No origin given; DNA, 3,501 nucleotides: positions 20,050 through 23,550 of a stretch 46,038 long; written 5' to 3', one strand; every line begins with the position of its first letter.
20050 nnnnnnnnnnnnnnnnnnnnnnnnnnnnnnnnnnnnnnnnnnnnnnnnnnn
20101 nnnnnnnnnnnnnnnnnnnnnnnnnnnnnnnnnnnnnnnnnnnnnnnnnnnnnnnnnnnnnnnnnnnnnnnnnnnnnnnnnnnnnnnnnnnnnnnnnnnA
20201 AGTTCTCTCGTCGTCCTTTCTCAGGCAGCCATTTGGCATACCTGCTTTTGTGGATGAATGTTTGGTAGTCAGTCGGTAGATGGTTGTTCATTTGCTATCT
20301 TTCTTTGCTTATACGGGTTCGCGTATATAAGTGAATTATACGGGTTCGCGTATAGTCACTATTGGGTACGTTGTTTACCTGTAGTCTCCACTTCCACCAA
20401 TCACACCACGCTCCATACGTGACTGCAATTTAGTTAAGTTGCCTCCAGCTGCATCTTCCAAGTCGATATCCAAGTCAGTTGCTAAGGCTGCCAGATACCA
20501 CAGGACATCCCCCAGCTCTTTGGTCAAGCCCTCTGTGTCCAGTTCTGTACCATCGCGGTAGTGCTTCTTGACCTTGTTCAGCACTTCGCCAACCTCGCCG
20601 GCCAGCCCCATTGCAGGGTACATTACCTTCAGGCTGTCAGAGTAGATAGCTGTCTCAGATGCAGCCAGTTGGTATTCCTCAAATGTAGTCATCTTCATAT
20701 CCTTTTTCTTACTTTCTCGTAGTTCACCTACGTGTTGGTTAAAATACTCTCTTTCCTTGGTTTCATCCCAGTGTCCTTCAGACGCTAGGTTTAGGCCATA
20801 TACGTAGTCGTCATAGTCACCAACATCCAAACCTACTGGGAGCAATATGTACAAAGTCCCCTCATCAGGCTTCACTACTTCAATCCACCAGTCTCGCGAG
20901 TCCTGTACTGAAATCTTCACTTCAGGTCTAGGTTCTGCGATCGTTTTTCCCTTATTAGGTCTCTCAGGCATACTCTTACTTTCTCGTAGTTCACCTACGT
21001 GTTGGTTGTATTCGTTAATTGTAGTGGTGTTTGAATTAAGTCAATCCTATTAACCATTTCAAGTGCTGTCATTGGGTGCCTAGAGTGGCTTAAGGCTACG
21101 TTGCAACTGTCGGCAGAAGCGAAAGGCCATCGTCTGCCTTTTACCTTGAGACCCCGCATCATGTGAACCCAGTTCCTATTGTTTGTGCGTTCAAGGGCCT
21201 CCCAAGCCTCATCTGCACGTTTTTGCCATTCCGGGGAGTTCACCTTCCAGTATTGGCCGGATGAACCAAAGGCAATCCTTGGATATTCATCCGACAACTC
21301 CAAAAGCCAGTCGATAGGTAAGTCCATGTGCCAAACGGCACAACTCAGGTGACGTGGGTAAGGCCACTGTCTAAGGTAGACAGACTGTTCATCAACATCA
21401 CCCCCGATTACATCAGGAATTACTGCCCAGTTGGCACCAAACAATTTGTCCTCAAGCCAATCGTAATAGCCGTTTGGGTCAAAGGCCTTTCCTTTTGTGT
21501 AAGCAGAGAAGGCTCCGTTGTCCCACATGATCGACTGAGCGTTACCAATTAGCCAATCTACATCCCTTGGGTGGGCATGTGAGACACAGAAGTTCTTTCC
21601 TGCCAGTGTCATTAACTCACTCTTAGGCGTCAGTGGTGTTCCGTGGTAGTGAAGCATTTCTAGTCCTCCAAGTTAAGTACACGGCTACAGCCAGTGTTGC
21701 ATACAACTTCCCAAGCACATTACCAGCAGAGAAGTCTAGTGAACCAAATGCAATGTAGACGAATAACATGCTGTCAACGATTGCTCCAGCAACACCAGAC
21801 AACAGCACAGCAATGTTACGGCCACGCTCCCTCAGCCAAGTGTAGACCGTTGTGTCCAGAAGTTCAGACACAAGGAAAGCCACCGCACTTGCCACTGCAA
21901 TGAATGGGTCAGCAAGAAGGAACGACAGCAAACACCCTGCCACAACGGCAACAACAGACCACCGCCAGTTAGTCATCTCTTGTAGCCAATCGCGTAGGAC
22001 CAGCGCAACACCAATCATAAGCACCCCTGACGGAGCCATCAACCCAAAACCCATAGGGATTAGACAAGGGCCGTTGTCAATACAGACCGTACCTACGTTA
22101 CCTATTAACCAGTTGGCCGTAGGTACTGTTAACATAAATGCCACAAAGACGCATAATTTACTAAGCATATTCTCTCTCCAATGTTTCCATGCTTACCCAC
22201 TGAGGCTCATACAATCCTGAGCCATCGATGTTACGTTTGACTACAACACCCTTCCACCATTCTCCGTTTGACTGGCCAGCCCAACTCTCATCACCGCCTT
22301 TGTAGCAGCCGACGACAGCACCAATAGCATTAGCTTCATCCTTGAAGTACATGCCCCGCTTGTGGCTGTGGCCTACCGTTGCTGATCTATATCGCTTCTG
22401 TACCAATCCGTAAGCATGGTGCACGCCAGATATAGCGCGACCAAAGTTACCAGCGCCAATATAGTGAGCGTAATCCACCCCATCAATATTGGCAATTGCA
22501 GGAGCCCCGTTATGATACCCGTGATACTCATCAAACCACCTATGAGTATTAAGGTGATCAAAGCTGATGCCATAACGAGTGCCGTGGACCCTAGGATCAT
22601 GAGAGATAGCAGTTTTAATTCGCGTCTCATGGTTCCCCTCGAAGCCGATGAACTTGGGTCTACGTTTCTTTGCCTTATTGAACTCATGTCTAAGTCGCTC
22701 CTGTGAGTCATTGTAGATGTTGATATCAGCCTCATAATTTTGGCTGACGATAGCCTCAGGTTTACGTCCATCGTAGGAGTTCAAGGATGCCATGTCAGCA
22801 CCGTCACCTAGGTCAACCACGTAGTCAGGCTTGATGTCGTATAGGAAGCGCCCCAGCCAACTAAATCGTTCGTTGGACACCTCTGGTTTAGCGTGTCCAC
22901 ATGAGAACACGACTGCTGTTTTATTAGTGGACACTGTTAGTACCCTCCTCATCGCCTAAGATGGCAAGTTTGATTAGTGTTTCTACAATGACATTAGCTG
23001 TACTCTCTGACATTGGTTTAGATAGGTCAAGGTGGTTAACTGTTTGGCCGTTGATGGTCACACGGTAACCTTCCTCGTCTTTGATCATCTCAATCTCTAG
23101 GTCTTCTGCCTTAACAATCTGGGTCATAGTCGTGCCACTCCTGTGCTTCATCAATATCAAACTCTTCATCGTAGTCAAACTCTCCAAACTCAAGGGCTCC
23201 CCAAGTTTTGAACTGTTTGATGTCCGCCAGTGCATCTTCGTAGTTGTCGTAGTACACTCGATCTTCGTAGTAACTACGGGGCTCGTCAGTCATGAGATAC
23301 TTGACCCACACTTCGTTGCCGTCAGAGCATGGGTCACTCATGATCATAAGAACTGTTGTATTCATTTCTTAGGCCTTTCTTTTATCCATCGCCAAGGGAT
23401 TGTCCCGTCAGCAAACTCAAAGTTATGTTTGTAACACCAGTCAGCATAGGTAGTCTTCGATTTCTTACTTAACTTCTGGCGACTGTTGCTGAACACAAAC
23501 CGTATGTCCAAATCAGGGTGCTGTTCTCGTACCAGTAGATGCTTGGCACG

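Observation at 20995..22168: Minimal 7-deazaguanine DNA-modification module: DpdA-like transglycosylase plus YhhQ transporter, no preQ0 synthesis genes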

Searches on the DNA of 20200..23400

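Call 95: search_rna_families(source=window, start=20200, end=23400, threshold=evalue, max_evalue=1)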
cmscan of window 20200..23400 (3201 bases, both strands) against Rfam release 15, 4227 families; matches with E-value up to 1: 0.
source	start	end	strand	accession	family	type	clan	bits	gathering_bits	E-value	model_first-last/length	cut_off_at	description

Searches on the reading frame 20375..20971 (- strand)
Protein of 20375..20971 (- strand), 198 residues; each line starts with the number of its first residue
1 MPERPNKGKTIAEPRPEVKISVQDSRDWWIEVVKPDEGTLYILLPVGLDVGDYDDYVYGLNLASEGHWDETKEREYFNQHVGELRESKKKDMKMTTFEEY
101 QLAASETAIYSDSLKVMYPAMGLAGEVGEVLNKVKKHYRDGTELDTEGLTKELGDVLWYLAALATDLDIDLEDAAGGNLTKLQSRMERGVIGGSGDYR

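Call 3: search_protein_families(library=pfam, proteins=[window:20375-20971:-], max_evalue=0.01)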
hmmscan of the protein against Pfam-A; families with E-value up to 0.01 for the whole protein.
window:20375-20971:- (198 aa): 1 family
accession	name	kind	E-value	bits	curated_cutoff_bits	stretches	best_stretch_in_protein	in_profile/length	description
PF03819.22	MazG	-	6.5e-11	42.8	22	1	123-187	10-71/74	MazG nucleotide pyrophosphohydrolase domain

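Call 4: search_protein_families(library=phrogs, proteins=[window:20375-20971:-], max_evalue=0.001)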
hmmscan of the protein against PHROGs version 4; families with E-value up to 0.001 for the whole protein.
window:20375-20971:- (198 aa): 3 families
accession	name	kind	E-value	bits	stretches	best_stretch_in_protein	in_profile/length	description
phrog_229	-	other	1.6e-36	127.6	1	69-198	221-358/533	MazG-like pyrophosphatase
phrog_22758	-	other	4.6e-08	34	1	120-187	134-204/221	MazG-like pyrophosphatase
phrog_37613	-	other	1.6e-05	25.1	1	111-189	288-366/394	MazG-like pyrophosphatase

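Call 5: search_protein_families(library=ncbifam, proteins=[window:20375-20971:-], max_evalue=0.01)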
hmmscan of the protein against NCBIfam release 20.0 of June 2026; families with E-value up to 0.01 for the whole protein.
window:20375-20971:- (198 aa): 2 families
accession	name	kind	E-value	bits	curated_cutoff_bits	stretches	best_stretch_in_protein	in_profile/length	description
NF007113.1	PRK09562.1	equivalog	0.00025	20.8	208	1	64-187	109-220/251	nucleoside triphosphate pyrophosphohydrolase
NF052436.1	YabN_Meth_PPase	exception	0.0021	17.1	525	1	67-187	340-456/486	bifunctional methyltransferase/pyrophosphohydrolase YabN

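Call 71: search_protein_families(library=padloc, proteins=[window:20375-20971:-], max_evalue=1)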
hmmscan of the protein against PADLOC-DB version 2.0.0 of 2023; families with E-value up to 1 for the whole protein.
window:20375-20971:- (198 aa): 0 families
